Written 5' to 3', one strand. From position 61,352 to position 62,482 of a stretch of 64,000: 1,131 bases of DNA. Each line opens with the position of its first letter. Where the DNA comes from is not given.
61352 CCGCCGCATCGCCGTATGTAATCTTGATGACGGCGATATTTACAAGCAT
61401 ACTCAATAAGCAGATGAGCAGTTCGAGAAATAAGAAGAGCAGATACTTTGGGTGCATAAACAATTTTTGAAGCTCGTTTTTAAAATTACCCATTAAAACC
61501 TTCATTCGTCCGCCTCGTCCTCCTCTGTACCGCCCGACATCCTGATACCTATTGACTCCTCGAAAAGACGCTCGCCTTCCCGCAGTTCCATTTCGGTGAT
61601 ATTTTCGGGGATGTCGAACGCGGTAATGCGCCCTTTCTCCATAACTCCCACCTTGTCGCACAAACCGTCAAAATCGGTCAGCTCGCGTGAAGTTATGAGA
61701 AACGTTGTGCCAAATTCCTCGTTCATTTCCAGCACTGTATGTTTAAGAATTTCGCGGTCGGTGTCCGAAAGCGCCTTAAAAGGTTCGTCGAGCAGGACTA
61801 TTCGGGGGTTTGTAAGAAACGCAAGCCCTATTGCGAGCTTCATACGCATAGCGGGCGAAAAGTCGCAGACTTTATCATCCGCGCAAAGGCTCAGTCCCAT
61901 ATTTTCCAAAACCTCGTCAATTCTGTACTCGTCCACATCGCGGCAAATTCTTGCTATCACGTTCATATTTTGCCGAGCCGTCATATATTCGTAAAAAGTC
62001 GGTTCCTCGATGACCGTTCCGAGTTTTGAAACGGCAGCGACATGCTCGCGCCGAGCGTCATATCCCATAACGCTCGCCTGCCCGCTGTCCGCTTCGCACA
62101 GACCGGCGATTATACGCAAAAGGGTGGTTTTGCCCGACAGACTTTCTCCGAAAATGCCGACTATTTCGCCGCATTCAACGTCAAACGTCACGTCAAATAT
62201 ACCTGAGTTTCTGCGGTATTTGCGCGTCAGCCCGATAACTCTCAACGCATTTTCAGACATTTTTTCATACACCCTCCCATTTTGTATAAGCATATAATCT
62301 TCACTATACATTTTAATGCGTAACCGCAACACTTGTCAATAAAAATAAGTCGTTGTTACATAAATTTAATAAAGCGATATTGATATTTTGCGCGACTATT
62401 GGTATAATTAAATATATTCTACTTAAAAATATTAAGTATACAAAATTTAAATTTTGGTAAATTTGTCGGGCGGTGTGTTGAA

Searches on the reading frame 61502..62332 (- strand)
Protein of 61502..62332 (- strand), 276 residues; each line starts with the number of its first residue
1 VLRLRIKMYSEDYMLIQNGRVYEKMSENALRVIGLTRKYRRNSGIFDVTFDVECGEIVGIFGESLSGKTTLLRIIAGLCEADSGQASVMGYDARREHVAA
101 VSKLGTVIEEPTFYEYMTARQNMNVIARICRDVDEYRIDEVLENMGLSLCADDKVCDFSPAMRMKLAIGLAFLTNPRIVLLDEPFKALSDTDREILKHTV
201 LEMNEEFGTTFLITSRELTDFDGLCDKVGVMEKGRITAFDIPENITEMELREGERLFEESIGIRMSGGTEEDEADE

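Call 56: search_protein_families(library=pfam, proteins=[window:61502-62332:-], max_evalue=0.001)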
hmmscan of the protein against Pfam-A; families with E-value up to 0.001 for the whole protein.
window:61502-62332:- (276 aa): 1 family
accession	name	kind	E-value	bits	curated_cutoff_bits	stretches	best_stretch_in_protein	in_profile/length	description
PF00005.33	ABC_tran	-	8.5e-25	88.4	25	1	47-185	3-136/137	ABC transporter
